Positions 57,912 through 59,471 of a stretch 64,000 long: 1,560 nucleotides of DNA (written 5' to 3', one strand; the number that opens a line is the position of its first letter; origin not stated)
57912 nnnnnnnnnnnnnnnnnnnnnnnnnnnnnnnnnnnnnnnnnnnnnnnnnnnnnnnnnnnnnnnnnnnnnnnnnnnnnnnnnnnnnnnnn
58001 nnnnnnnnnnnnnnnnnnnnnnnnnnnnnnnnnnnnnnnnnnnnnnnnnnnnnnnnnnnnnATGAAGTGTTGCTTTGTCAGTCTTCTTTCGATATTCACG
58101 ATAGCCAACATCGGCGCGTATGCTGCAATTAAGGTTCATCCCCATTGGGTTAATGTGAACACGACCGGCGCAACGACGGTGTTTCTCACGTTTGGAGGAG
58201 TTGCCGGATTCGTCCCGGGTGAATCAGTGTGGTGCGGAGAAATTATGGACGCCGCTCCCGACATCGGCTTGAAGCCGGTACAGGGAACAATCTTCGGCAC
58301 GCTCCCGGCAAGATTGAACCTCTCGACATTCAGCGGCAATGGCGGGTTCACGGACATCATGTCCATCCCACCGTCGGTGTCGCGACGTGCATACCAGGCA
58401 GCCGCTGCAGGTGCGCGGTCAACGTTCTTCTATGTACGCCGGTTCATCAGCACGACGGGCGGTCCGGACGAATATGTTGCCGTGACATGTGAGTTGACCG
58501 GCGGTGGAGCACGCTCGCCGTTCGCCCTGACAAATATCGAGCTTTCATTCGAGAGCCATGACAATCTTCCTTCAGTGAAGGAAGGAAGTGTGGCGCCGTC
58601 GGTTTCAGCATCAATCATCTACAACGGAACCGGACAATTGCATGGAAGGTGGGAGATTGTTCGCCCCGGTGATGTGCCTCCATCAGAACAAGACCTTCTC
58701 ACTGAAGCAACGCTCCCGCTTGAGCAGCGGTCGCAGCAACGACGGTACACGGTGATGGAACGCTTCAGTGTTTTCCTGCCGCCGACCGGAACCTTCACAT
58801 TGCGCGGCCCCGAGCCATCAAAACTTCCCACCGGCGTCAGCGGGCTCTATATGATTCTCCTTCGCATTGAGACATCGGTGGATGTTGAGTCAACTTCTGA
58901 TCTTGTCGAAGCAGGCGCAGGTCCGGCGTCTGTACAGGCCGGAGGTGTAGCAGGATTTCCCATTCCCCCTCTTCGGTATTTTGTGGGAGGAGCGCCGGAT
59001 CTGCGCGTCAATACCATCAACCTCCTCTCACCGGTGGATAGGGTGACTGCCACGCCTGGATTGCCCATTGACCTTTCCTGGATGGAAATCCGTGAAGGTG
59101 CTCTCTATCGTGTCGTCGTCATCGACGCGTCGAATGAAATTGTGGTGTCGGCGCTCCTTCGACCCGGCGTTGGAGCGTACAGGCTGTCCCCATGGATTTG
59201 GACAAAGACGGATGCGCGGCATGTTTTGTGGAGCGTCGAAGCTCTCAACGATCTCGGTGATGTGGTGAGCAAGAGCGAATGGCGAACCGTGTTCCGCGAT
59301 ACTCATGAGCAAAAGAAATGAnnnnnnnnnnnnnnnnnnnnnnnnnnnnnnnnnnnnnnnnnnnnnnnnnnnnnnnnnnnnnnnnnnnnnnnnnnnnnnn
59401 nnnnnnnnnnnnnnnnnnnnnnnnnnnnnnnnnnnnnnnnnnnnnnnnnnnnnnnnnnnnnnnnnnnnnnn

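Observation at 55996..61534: Uncharacterised barrel, partner and two secreted proteins behind a dedicated two-component system: candidate novel export or surface-assembly system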

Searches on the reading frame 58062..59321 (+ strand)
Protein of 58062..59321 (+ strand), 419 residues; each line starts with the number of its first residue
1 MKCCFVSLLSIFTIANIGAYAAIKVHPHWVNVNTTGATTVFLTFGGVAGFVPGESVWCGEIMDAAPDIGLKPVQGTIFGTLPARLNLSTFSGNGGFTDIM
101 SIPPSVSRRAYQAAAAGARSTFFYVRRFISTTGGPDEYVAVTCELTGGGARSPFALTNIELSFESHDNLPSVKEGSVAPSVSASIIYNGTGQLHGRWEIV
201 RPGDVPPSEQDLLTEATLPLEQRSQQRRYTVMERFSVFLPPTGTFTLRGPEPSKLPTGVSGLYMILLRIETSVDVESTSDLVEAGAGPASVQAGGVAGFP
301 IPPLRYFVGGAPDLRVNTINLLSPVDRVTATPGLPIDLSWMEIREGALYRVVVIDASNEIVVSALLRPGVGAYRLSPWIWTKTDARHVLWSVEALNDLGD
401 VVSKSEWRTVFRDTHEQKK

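Call 7: search_protein_families(library=pfam, proteins=[window:58062-59321:+], max_evalue=0.1)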
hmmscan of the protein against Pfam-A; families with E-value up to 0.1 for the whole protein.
window:58062-59321:+ (419 aa): 0 families

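Call 8: search_protein_families(library=ncbifam, proteins=[window:58062-59321:+], max_evalue=0.1)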
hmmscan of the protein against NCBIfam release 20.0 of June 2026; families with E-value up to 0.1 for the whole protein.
window:58062-59321:+ (419 aa): 0 families

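Call 11: search_solved_structures(query=window:58062-59321:+, max_evalue=10)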
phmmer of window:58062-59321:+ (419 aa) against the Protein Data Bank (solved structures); distinct sequences matched with E-value up to 10: 0.

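Call 23: find_homologous_proteins(query=window:58062-59321:+)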
Query window:58062-59321:+ (419 aa): 2679 proteins with E <= 0.001 among 8000 candidates; the best 120 are listed.
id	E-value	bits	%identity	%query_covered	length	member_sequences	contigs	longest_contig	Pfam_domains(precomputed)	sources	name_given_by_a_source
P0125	2.1e-280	948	100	100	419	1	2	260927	-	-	-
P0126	2.1e-230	783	84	100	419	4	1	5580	-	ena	-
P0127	5.9e-227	772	82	100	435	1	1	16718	-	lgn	-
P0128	9.7e-221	751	79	100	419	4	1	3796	-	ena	-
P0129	7.5e-216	735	79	99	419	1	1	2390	-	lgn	-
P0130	7.7e-212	722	77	99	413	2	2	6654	-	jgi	jgi:hypothetical protein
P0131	3.2e-211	720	78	98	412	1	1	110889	-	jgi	jgi:hypothetical protein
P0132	8.9e-209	712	77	98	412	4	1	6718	-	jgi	-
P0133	1.4e-207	708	77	98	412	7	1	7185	-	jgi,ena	-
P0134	3.7e-204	697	74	100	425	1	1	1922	-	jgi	-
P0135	2.5e-203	694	74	100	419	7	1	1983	-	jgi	jgi:hypothetical protein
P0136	9.7e-203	692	75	98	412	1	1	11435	-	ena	-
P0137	1.1e-199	682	74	100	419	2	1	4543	-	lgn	-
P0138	2.0e-196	671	77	93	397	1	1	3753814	-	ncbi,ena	-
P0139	1.8e-194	665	71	100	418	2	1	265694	-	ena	-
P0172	2.0e-137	477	55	98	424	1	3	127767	-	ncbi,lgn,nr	ncbi:MAG: hypothetical protein ONB44_06095 [candidate division KSB1 bacterium]|nr:hypothetical prote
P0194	1.7e-132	461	53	93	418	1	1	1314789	-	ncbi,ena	-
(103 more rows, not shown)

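Call 30: find_encoding_contigs(protein=P0172, flank=10000, max_places=1)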
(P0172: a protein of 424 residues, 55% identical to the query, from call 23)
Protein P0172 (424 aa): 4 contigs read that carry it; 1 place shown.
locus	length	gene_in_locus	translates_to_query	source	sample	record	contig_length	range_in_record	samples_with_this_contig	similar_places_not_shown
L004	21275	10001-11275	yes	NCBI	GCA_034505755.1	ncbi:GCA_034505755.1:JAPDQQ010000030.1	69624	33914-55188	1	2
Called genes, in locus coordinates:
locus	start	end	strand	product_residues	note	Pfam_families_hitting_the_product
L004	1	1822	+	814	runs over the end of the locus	PF02517:Rce1-like, PF07228:SpoIIE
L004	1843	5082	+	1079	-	PF23748:Beta-prop_LRRK2 (faint), PF08450:SGL (faint), PF07494:Reg_prop (weak), PF07495:Y_Y_Y, PF07730:HisKA_3, PF02518:HATPase_c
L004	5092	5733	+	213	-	PF00072:Response_reg, PF00196:GerE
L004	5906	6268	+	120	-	PF00072:Response_reg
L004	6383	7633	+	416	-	-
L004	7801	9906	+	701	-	-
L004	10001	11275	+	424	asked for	-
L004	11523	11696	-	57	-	-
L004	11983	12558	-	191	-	PF00293:NUDIX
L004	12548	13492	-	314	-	-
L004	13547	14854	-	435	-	PF01979:Amidohydro_1, PF07969:Amidohydro_3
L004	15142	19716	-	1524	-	PF07602:DUF1565, PF13229:Beta_helix (weak), PF07602:DUF1565, PF22842:Pel9A-like_beta_helix (weak), PF13229:Beta_helix, PF07602:DUF1565 (weak), PF13229:Beta_helix (weak), PF13860:FlgD_ig, +1 more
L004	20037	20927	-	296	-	PF00701:DHDPS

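Call 31: find_encoding_contigs(protein=P0194, flank=10000, max_places=1)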
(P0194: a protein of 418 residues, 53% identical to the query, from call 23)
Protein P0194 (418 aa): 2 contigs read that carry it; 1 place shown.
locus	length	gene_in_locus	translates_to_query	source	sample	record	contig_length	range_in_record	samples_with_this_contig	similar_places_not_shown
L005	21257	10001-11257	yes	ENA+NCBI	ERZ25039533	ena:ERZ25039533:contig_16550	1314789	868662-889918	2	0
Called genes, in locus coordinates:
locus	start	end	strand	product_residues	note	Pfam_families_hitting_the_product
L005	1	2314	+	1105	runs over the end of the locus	PF13424:TPR_12, PF13424:TPR_12, PF17874:TPR_MalT, PF13424:TPR_12, PF00515:TPR_1 (weak), PF13424:TPR_12, PF17874:TPR_MalT (weak), PF12770:CHAT, +14 more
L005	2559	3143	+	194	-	-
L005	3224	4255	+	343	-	-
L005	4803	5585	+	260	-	-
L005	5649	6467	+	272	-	-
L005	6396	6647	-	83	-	-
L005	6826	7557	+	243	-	PF07705:CARDB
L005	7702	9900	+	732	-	-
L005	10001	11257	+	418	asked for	-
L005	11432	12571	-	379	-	PF19315:MC_hydratase, PF01575:MaoC_dehydratas, PF13452:FAS1_DH_region, PF01575:MaoC_dehydratas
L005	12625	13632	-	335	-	PF03328:HpcH_HpaI, PF15617:C-C_Bond_Lyase (weak), PF22484:DUF6986, PF01274:MS_TIM-barrel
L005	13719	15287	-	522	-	PF00501:AMP-binding, PF13193:AMP-binding_C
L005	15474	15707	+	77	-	-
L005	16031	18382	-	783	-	PF13517:FG-GAP_3 (weak), PF01839:FG-GAP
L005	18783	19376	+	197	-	PF07638:Sigma70_ECF, PF13384:HTH_23 (faint), PF04542:Sigma70_r2, PF08281:Sigma70_r4_2, PF04545:Sigma70_r4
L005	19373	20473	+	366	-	PF13490:zf-HC2, PF04773:FecR (weak)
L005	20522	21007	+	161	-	PF14376:Haem_bd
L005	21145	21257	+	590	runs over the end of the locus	PF01839:FG-GAP (faint), PF13517:FG-GAP_3, PF07593:UnbV_ASPIC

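Call 34: search_protein_families(library=pfam, alignment_id=A2, max_evalue=0.05)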
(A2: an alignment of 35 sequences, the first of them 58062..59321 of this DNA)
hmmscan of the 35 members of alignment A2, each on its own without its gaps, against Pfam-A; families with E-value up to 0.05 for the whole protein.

A. member 1, window:58062-59321:+ (419 aa): 0 families

B. families by the number of members that match (of 35 scanned): 0 families

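Call 35: predict_structure(alignment_id=A2)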
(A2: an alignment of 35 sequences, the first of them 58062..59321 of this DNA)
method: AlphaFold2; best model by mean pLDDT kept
length: 419 residues; sequences in the alignment: 35
mean_pLDDT: 81.2   pTM: 0.61
mean pLDDT of the five models: 81.2, 78.0, 76.2, 72.5, 71.1
residues with pLDDT >= 90: 110; 70-90: 234; 50-70: 66; < 50: 9
segments of 3 or more residues with pLDDT < 50: 16-19, 417-419
pLDDT, mean of each block of 10 residues (from residue 1): 62 52 82 72 86 89 91 88 70 75 74 66 90 90 75 78 78 86 86 89 85 82 86 89 87 89 89 66 76 66 82 64 88 88 86 93 86 87 91 91 93 65
secondary structure, 60 per line:
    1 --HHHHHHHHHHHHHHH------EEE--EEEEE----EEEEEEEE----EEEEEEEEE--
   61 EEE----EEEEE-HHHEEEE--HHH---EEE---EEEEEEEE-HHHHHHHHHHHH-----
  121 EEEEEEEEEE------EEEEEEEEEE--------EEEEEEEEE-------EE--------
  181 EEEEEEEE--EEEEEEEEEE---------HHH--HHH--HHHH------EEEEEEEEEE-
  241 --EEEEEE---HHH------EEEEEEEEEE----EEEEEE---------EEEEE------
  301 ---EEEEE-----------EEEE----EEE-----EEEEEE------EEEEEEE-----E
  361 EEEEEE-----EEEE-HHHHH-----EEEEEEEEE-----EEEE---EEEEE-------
elements in order: H3-17 E24-26 E29-33 E38-45 E50-58 E61-63 E68-72 E77-80 E89-91 E95-102 H104-115 E121-130 E137-146 E155-163 E181-188 E191-200 H220-223 E230-239 E243-248 E261-270 E275-280 E290-294 E304-308 E320-323 E328-330 E336-341 E348-354 E360-366 E372-375 H377-381 E387-395 E401-404 E408-412

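Call 38: find_related_loci(query=A2, collection=genome_contigs, flank=10000)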
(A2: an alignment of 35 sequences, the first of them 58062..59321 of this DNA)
Query A2 (419 aa) in genome_contigs; peptide patterns used: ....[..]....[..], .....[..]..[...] (x = any residue, [..] = any of these).
520 stretches matched a pattern; 443 encode a relative of the query (tblastn E <= 1e-3); the best 80 are kept; 80 distinct loci.
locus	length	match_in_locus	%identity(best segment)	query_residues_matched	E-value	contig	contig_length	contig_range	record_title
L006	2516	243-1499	84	1-419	0e+0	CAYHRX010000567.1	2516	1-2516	MAG TPA_asm: uncultured Chitinophagales bacterium isolate ERP119705_co14_37 genome assembly, contig: NODE_107064_length_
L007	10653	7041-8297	77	1-419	0e+0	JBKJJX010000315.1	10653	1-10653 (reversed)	MAG: Bacteroidota bacterium isolate ant_bin.22 S1Ck117_4727267_flag_0_multi_8.8694_len_10653, whole genome shotgun seque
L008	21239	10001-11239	71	6-418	0e+0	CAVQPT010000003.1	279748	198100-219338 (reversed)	MAG: uncultured Bacteroidetes bacterium isolate MFD09964.bin.3.183 genome assembly, contig: contig_26816, whole genome s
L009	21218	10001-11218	75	8-413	0e+0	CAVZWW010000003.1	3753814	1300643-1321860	MAG: uncultured Bacteroidetes bacterium isolate MFD04716.bin.1.116 genome assembly, contig: contig_9349, whole genome sh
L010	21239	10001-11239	70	1-413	0e+0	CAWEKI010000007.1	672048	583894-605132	MAG: uncultured Bacteroidetes bacterium isolate MFD05942.bin.1.2 genome assembly, contig: contig_31679, whole genome sho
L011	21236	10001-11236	65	1-412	1e-170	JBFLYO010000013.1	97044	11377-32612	MAG: Bacteroidota bacterium isolate MAG087 MAG087_13, whole genome shotgun sequence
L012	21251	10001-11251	71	1-417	0e+0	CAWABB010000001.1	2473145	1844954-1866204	MAG: uncultured Ignavibacteria bacterium isolate MFD05942.bin.1.109 genome assembly, contig: contig_10081, whole genome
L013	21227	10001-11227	60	4-412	4e-163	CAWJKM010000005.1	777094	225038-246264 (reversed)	MAG: Ignavibacteriota bacterium isolate MFD05942.bin.1.94 genome assembly, contig: contig_23995, whole genome shotgun se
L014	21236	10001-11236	61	1-413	6e-158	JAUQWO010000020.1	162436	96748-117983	MAG: Bacteroidota bacterium isolate BIN5 contig_51465, whole genome shotgun sequence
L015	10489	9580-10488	76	21-323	1e-143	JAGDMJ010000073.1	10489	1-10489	MAG: Bacteroidetes bacterium isolate CTSoil_037 scaffold_898, whole genome shotgun sequence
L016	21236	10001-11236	55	2-410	9e-140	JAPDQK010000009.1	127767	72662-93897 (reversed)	MAG: Candidatus Zhuqueibacter pondensis isolate JZ4_201709_bins_45 JZ-4_201709_bins_45_scaffold_9, whole genome shotgun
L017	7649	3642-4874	53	1-408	8e-140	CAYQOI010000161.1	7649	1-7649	MAG TPA_asm: uncultured Cytophagia bacterium isolate SRP162660_co2_222 genome assembly, contig: NODE_6607_length_7649_co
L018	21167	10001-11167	56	23-409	7e-136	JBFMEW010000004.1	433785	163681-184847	MAG: Acidobacteriota bacterium isolate MAG255 MAG255_4, whole genome shotgun sequence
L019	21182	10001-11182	53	19-408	9e-135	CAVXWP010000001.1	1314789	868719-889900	MAG: Blastocatellia bacterium isolate MFD04944.bin.1.11 genome assembly, contig: contig_16550, whole genome shotgun sequ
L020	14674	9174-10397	51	4-410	9e-135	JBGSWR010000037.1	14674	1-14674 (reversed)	MAG: Pyrinomonadaceae bacterium isolate JTS-RE45 k141_10025592, whole genome shotgun sequence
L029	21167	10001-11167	52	23-410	3e-129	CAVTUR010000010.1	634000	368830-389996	MAG: Blastocatellia bacterium isolate MFD04944.bin.3.75 genome assembly, contig: contig_26639, whole genome shotgun sequ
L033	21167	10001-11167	53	23-410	7e-128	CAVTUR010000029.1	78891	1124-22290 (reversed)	MAG: Blastocatellia bacterium isolate MFD04944.bin.3.75 genome assembly, contig: contig_80778, whole genome shotgun sequ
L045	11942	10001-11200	50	9-410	1e-125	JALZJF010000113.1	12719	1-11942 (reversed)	MAG: Acidobacteriota bacterium isolate MOJ bin33 SC8837-39_k127_1861495, whole genome shotgun sequence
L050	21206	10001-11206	52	8-410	6e-125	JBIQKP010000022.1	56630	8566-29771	MAG: Lysobacterales bacterium isolate mag.74f NODE_770_length_56630, whole genome shotgun sequence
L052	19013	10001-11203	52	11-408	1e-124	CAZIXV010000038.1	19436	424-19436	MAG TPA_asm: uncultured Steroidobacteraceae bacterium isolate SRP220891_co3_133 genome assembly, contig: NODE_3599_lengt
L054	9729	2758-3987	50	3-410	3e-124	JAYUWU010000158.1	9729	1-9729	MAG: Gemmatimonadaceae bacterium isolate GL127_UP_metabinner_5 GL127_UP_metabinner_5_157, whole genome shotgun sequence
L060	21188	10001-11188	53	21-412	5e-123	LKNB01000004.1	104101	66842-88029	MAG: Rhodothermaceae bacterium Tc-Br11_B2g6_7 LTtc-BRINE-C8, whole genome shotgun sequence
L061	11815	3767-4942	52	23-410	6e-123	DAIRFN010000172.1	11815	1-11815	MAG TPA_asm: Vicinamibacterales bacterium isolate CTOTU25586 NODE_2518_length_11815_cov_4.905527, whole genome shotgun s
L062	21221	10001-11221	51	11-408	3e-123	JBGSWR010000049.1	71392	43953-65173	MAG: Pyrinomonadaceae bacterium isolate JTS-RE45 k141_12172935, whole genome shotgun sequence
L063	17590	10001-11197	50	12-410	6e-123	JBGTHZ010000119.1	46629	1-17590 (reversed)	MAG: Pyrinomonadaceae bacterium isolate JTS-RE251 k141_5451739, whole genome shotgun sequence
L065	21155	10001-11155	52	23-410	1e-122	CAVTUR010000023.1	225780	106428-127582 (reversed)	MAG: Blastocatellia bacterium isolate MFD04944.bin.3.75 genome assembly, contig: contig_62728, whole genome shotgun sequ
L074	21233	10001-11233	49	2-408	2e-133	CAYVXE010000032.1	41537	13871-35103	MAG TPA_asm: uncultured Calditrichaceae bacterium isolate binchicken_co253_176 genome assembly, contig: NODE_339_length_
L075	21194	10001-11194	51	19-410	3e-121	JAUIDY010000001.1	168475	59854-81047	MAG: Rhodothermia bacterium isolate 8_bin.12 NODE_180_length_168475_cov_1.414873, whole genome shotgun sequence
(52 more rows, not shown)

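Call 39: fold_search(model_id=the predicted structure, library=pdb)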
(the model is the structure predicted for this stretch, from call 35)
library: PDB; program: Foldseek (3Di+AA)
matches with E <= 10: 1945; with E <= 0.001: 312
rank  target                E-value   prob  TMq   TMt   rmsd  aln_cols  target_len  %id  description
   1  6efy_A                6.8e-10  1.00  0.16  0.21  19.6       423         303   12  Crystal Structure of DIP-Alpha Ig1-3 (released 2018-11-28)
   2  3cu7_A                3.1e-09  1.00  0.18  0.07  17.3       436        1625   10  Human Complement Component 5 (released 2008-06-10)
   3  3cu7_B                5.2e-09  1.00  0.18  0.07  17.3       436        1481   10  Human Complement Component 5 (released 2008-06-10)
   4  5xwu_A                1.2e-08  1.00  0.17  0.23  20.6       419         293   10  Crystal structure of PTPdelta Ig1-Ig3 in complex with SALM2 LRR-Ig (released 2018-06-06)
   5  5wy8_A                1.2e-08  1.00  0.17  0.21  19.7       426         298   11  Crystal structure of PTP delta Ig1-Ig3 in complex with IL1RAPL1 Ig1-Ig3 (released 2017-11-22)
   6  4yfd_A                1.5e-08  1.00  0.19  0.17  30.9       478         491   11  Crystal structure PTP delta Ig1-Fn2 in complex with IL-1RAcP (released 2015-05-06)
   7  8s3o_A                1.7e-08  1.00  0.18  0.07  18.4       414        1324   10  Structure of native human CD109 (released 2025-03-05)
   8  7q62_B                1.9e-08  1.00  0.19  0.12  18.4       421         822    9  Structure of TEV cleaved A2ML1 dimer (A2ML1-TT dimer) (released 2022-04-20)
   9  5xwu_C                2.0e-08  1.00  0.18  0.23  20.1       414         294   10  Crystal structure of PTPdelta Ig1-Ig3 in complex with SALM2 LRR-Ig (released 2018-06-06)
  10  8uh2_A                3.2e-08  1.00  0.20  0.14  17.5       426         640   10  Complex of C3b with the inhibitor albicin (released 2024-05-08)
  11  6rqj_B                3.6e-08  1.00  0.18  0.13  16.7       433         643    9  Structure of human complement C5 complexed with tick inhibitors OmCI, RaCI1 and CirpT1 (released 2020-01-08)
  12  7mrq                  4.2e-08  1.00  0.18  0.24  20.8       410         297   11  Chicken CNTN4 FN1-FN3 domains with T751A, V752A, Y781A, E786A mutations (released 2022-01-05)
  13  6za2_A                6.5e-08  1.00  0.19  0.10  18.5       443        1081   11  Crystal structure of dimeric latent PorU from Porphyromonas gingivalis (released 2021-09-29)
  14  4rca_A                9.5e-08  1.00  0.19  0.23  20.4       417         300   10  Crystal structure of human PTPdelta and human Slitrk1 complex (released 2014-11-19)
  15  5irb_A                1.1e-07  1.00  0.16  0.20  27.1       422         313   10  Structural insight into host cell surface retention of a 1.5-MDa bacterial ice-binding adhesin (released 2017-07-19)
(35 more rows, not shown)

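Call 47: search_protein_families(library=pfam, proteins=[L054:4596-7148:-, L061:8527-11814:-, L075:6945-7544:-, L018:2757-3722:+, L029:4379-4996:+, L005:4803-5585:+, L045:6179-6943:+, L005:5649-6467:+, L005:6826-7557:+], max_evalue=0.01)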
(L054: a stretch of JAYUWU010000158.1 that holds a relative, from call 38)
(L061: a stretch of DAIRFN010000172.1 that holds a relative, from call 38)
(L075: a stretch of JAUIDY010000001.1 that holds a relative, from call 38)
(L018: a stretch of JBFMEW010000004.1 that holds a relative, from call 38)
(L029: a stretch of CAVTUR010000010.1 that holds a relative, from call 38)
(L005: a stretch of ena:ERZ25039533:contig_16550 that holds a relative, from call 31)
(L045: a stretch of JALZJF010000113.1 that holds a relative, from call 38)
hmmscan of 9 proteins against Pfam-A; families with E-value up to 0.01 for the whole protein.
L054:4596-7148:- (850 aa): 17 families
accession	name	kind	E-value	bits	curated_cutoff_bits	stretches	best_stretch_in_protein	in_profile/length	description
PF00069.31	Pkinase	-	2.7e-45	155.3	31.7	1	94-303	1-209/263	Protein kinase domain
PF07714.23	PK_Tyr_Ser-Thr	-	7.7e-29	101.2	23.1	1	95-306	2-220/258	Protein tyrosine and serine/threonine kinase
PF07719.23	TPR_2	-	1.1e-12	47.4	27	1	644-676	1-33/34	Tetratricopeptide repeat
PF00515.34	TPR_1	-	1e-10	41.4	27.8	1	651-676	8-33/34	Tetratricopeptide repeat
PF13424.12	TPR_12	-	4.9e-10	39.9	30.1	0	676-717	1-44/77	Tetratricopeptide repeat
PF13414.12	TPR_11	-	6.4e-10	39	26.8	0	651-677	1-27/42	TPR repeat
PF13181.12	TPR_8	-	9.7e-09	35.1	25.7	1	644-676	1-33/34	Tetratricopeptide repeat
PF14559.12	TPR_19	-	1.1e-07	32.5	25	2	624-677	5-58/68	Tetratricopeptide repeat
PF13428.12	TPR_14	-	1.2e-07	32.1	23.5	1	645-679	2-36/44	Tetratricopeptide repeat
PF13431.12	TPR_17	-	4.2e-07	30.2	24.4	1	632-664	1-33/34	Tetratricopeptide repeat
PF13371.12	TPR_9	-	1.8e-06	28.3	35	1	686-736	3-53/73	Tetratricopeptide repeat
PF13176.12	TPR_7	-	2.6e-06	27.5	27.9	0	650-677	5-32/36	Tetratricopeptide repeat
PF13374.12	TPR_10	-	0.00017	21.9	27.5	0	648-672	6-30/42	Tetratricopeptide repeat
PF12895.13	ANAPC3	-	0.00084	20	27.2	0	636-703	15-81/82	Anaphase-promoting complex, cyclosome, subunit 3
PF01636.29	APH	-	0.0026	18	23.2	0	210-241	167-199/239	Phosphotransferase enzyme family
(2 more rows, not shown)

L061:8527-11814:- (1095 aa): 11 families
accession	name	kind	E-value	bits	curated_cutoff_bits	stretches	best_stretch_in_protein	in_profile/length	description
PF12770.12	CHAT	-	4.4e-69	233.6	24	1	796-1094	3-289/289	CHAT domain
PF13424.12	TPR_12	-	7.5e-41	138.6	30.1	5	349-424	1-77/77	Tetratricopeptide repeat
PF13374.12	TPR_10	-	6.8e-23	80.4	27.5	2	351-384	2-35/42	Tetratricopeptide repeat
PF07719.23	TPR_2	-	1.1e-17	63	27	1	351-380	1-30/34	Tetratricopeptide repeat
PF00515.34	TPR_1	-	8.8e-14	51.1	27.8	1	351-380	1-30/34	Tetratricopeptide repeat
PF13176.12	TPR_7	-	4.8e-12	45.4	27.9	2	353-384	1-32/36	Tetratricopeptide repeat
PF24885.1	TPR_NPHP3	-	1.1e-08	35.3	100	1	476-546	101-172/239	Nephrocystin-3 TPR domain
PF13432.12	TPR_16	-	4.6e-08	33.8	32.7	2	316-379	3-59/65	Tetratricopeptide repeat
PF13181.12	TPR_8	-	4.7e-07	29.9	25.7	0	351-381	1-31/34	Tetratricopeptide repeat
PF13431.12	TPR_17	-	0.0022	18.5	24.4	0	351-371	13-33/34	Tetratricopeptide repeat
PF14559.12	TPR_19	-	0.0062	17.3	25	1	240-299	2-55/68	Tetratricopeptide repeat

L075:6945-7544:- (199 aa): 3 families
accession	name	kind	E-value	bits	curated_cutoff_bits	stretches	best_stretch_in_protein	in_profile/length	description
PF07638.17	Sigma70_ECF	-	2.4e-52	178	21.1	1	6-187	2-183/185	ECF sigma factor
PF08281.18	Sigma70_r4_2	-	5.5e-08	32.8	25.7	1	141-183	12-54/54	Sigma-70, region 4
PF04545.22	Sigma70_r4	-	0.00029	20.7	24.1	1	141-174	6-39/50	Sigma-70, region 4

L018:2757-3722:+ (321 aa): 2 families
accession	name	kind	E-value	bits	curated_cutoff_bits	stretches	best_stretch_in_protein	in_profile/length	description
PF06295.17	ZapG-like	-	4.6e-05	23.9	33.5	0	130-197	1-69/123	Z-ring associated protein G-like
PF13490.11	zf-HC2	-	0.00028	21.3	22.2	0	48-69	4-25/35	Putative zinc-finger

L029:4379-4996:+ (205 aa): 1 family
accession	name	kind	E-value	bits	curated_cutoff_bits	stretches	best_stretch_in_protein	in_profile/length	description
PF08281.18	Sigma70_r4_2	-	0.0015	18.6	25.7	0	136-193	2-54/54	Sigma-70, region 4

L005:4803-5585:+ (260 aa): 1 family
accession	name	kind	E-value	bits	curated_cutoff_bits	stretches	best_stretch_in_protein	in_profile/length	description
PF22886.1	DUF7021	-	0.0046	17.3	27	0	217-254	56-92/123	Domain of unknown function (DUF7021)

L045:6179-6943:+ (254 aa): 0 families

L005:5649-6467:+ (272 aa): 0 families

L005:6826-7557:+ (243 aa): 2 families
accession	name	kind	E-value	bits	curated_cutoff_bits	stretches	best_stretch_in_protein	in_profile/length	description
PF07705.17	CARDB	-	3.9e-10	40.3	22.7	1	15-118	1-98/101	CARDB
PF13620.12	CarboxypepD_reg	-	0.00023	21.9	32.3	1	153-212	9-61/82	Carboxypeptidase regulatory-like domain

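Call 63: search_solved_structures(query=A2, max_evalue=1)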
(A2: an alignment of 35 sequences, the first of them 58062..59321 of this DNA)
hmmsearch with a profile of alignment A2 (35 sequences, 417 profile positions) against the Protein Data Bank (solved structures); distinct sequences matched with E-value up to 1: 8.
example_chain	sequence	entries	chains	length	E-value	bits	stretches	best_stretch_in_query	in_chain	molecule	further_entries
6ub8_A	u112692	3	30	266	0.47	12.4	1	363-412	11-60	Glyco_hydro_cc domain-containing protein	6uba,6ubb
1mec_3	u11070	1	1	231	0.58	12.1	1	152-253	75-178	MENGO VIRUS COAT PROTEIN (SUBUNIT VP1)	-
2vc2_A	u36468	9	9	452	0.77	11.7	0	209-261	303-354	INTEGRIN ALPHA-IIB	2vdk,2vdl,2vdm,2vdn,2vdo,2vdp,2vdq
7td8_A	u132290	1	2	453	0.77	11.7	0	209-261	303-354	Integrin alpha-IIb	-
1tye_A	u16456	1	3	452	0.77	11.7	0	210-261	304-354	Integrin alpha-IIb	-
4z7q_A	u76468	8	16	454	0.77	11.7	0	209-261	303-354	Integrin alpha-IIb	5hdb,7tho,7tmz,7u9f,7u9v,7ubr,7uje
4z7n_A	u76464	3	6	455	0.77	11.7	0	209-261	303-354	Integrin alpha-IIb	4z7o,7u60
3fcu_A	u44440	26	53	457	0.77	11.7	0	209-261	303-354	Integrin, alpha 2b | Integrin alpha-IIb | Integrin alphaIIB beta3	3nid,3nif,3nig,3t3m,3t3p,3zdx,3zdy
